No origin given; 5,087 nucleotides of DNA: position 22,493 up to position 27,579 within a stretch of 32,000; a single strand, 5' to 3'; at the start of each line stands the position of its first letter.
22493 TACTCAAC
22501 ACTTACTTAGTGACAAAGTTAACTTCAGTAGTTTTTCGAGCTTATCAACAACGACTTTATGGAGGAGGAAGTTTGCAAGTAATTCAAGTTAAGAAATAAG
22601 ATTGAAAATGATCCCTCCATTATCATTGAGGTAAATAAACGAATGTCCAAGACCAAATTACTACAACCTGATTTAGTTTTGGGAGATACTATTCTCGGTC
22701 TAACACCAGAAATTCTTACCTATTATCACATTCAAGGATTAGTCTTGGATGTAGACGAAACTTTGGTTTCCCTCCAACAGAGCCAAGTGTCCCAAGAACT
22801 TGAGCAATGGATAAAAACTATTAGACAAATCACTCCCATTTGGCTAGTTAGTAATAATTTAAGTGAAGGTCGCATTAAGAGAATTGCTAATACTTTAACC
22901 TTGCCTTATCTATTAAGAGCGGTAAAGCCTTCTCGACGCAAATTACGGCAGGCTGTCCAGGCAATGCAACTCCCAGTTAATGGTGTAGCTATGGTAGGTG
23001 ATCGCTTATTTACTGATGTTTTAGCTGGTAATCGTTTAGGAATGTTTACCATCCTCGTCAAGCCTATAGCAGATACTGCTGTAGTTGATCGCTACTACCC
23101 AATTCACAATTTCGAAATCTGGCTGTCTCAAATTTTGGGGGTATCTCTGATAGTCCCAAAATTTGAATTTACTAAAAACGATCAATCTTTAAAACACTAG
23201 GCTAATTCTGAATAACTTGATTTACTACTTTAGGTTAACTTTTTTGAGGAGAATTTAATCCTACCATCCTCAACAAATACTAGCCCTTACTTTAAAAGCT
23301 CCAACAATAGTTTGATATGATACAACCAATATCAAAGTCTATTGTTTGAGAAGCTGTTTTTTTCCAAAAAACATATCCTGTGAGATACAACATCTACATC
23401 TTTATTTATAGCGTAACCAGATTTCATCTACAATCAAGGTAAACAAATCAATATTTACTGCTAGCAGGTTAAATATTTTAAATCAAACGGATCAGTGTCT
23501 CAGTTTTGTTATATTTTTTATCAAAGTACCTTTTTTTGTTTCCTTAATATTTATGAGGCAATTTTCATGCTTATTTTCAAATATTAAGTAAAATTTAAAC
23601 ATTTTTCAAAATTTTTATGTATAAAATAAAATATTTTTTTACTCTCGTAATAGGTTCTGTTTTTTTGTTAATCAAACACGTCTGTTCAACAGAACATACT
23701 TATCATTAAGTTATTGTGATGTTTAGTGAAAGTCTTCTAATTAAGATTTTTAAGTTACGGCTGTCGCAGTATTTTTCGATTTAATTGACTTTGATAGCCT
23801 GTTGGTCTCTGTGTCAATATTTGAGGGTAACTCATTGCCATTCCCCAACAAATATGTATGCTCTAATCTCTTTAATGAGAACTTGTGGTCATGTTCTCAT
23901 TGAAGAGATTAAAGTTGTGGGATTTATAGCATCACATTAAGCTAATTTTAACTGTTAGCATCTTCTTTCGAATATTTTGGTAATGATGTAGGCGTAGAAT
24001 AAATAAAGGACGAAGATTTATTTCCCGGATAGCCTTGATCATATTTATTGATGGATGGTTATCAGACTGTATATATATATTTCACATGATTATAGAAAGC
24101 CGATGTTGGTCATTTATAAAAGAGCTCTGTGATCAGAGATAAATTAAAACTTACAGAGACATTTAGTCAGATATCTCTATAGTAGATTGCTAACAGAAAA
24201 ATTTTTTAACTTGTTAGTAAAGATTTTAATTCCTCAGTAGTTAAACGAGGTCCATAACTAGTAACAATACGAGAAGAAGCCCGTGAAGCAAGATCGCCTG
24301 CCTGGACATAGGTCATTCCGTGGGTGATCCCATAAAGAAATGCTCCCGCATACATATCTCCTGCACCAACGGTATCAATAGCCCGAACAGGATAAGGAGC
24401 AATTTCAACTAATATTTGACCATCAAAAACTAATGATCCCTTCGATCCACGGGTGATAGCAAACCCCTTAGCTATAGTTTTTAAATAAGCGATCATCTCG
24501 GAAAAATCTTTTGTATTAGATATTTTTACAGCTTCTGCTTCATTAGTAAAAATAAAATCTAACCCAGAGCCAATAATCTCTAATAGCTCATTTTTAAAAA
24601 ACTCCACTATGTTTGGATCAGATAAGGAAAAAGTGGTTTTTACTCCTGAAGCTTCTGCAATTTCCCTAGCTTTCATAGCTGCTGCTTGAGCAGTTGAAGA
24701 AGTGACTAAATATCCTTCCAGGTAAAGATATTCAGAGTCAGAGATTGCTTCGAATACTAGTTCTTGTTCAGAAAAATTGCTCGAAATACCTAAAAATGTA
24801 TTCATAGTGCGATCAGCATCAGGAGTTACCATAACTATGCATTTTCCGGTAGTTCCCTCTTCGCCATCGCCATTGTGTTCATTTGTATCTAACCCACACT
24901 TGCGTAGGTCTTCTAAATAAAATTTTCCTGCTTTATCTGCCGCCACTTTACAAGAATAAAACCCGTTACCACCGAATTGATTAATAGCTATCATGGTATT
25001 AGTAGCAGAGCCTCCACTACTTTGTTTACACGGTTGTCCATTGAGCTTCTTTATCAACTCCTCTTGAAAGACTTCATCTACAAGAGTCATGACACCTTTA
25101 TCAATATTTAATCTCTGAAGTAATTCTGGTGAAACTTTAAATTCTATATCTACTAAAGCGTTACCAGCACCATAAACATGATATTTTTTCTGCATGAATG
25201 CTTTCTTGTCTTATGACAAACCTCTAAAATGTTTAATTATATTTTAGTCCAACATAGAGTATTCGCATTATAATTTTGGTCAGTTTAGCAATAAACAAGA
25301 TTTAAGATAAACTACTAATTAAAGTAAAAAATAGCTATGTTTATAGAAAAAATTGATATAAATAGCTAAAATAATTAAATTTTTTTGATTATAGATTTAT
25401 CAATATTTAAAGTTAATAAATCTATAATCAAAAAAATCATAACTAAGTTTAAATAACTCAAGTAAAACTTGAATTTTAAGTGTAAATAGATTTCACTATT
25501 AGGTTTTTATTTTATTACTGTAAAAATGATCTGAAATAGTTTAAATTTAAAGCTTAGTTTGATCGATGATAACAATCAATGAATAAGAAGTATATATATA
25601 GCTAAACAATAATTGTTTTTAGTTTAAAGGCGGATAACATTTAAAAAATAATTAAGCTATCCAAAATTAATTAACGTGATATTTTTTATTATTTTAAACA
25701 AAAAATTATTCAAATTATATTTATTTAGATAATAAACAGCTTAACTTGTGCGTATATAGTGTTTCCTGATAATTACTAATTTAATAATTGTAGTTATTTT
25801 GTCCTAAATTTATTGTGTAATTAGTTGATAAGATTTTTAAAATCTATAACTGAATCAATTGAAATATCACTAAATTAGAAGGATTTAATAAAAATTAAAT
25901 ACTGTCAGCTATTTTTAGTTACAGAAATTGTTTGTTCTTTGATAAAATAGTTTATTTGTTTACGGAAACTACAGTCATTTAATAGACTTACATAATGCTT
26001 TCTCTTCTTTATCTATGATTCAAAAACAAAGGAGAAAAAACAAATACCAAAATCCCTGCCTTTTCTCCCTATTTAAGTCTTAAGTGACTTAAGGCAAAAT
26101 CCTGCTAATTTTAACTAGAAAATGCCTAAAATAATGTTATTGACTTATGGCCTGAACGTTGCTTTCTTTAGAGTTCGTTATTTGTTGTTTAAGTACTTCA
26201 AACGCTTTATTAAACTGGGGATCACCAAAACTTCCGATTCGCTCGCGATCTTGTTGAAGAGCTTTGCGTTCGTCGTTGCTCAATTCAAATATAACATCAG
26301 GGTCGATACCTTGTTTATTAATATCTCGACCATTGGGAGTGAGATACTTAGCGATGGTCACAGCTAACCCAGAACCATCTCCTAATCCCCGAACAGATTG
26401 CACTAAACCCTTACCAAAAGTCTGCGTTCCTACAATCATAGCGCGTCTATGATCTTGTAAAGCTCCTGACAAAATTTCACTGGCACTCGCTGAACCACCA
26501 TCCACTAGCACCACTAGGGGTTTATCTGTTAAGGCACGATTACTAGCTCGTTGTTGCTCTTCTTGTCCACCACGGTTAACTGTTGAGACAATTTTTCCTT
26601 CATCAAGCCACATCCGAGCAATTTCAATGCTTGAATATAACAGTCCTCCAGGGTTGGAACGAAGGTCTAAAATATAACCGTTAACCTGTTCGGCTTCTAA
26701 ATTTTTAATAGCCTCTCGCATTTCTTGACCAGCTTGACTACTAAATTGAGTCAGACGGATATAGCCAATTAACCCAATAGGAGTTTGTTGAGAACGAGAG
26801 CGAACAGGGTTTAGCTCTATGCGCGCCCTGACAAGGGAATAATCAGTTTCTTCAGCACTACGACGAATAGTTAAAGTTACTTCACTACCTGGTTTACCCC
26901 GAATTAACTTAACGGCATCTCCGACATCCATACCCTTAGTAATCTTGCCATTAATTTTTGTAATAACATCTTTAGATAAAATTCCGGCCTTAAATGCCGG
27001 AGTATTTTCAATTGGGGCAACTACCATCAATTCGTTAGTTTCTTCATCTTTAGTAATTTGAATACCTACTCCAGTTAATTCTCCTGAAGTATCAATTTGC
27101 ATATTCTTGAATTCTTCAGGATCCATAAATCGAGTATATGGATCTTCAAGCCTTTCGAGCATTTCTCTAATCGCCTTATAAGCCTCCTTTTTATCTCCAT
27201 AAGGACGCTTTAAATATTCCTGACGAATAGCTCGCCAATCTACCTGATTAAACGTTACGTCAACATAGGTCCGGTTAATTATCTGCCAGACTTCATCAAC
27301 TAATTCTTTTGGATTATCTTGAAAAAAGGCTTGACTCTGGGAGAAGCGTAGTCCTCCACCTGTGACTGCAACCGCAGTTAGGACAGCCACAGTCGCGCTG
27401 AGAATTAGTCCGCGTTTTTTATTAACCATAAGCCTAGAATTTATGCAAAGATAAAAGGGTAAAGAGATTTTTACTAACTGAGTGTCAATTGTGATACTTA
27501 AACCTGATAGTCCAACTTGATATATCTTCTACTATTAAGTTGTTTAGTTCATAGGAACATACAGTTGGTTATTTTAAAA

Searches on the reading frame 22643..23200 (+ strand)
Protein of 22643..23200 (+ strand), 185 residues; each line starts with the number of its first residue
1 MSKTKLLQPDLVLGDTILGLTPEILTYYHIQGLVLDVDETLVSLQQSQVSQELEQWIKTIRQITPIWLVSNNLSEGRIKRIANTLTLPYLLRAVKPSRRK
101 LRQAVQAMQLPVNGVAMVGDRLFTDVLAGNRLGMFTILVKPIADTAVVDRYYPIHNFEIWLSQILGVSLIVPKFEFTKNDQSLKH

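Call 6: search_protein_families(library=pfam, proteins=[window:22643-23200:+])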
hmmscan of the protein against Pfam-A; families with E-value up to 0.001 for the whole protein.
window:22643-23200:+ (185 aa): 3 families
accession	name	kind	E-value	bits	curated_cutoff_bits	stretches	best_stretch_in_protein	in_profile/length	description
PF09419.16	PGP_phosphatase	-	6.5e-11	42.5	20.4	1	5-140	15-164/168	Mitochondrial PGP phosphatase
PF13242.12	Hydrolase_like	-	1.6e-10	41.2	22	1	95-140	4-49/75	HAD-hyrolase-like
PF00702.32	Hydrolase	-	1.3e-06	29.4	26.4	1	37-133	87-191/191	haloacid dehalogenase-like hydrolase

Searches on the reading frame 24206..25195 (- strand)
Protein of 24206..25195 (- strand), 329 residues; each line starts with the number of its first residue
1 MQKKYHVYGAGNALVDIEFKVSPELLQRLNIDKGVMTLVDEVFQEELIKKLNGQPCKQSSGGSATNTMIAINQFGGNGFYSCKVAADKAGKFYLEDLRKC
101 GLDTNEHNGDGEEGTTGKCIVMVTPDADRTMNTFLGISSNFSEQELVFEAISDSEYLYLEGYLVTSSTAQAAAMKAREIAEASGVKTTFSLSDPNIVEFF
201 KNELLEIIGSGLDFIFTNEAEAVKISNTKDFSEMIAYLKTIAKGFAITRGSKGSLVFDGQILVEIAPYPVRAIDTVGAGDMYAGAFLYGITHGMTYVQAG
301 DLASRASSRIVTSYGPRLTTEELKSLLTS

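Call 6: search_protein_families(library=pfam, proteins=[window:24206-25195:-])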
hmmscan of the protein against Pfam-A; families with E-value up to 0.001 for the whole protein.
window:24206-25195:- (329 aa): 1 family
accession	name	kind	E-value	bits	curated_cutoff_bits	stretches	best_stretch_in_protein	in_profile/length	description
PF00294.29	PfkB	-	6.7e-53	180.4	25.8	1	54-320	29-299/302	pfkB family carbohydrate kinase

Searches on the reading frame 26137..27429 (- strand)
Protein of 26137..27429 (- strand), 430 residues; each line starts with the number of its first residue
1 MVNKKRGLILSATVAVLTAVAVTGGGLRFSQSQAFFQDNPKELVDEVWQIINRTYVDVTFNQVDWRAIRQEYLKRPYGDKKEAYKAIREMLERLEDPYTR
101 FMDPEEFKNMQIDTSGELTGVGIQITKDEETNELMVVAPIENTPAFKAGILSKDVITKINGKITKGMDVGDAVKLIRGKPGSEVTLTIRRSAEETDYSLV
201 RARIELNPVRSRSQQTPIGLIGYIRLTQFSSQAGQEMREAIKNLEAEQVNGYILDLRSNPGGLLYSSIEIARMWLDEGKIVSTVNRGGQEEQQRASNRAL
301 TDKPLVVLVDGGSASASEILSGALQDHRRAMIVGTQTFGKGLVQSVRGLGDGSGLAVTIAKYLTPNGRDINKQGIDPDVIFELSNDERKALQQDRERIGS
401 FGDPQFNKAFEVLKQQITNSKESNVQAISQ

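Call 6: search_protein_families(library=pfam, proteins=[window:26137-27429:-])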
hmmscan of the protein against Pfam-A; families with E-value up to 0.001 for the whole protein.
window:26137-27429:- (430 aa): 6 families
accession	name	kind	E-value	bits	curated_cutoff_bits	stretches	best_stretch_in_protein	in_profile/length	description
PF03572.23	Peptidase_S41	-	6.2e-62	208.5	24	1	221-379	2-163/165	Peptidase family S41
PF13180.12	PDZ_2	-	6.4e-11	42.8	27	1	121-198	3-77/80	PDZ domain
PF17820.7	PDZ_6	-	2.5e-10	40.4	27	1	136-190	2-54/54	PDZ domain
PF00595.29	PDZ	-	6.4e-08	33.3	23.2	1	113-189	5-81/81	PDZ domain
PF14684.11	Tricorn_C1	-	1.5e-05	25.2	24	1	42-75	7-40/59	Tricorn protease C1 domain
PF22694.1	CtpB_N-like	-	0.00086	20.2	27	0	65-105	45-84/85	Activating protease CtpB N-terminal domain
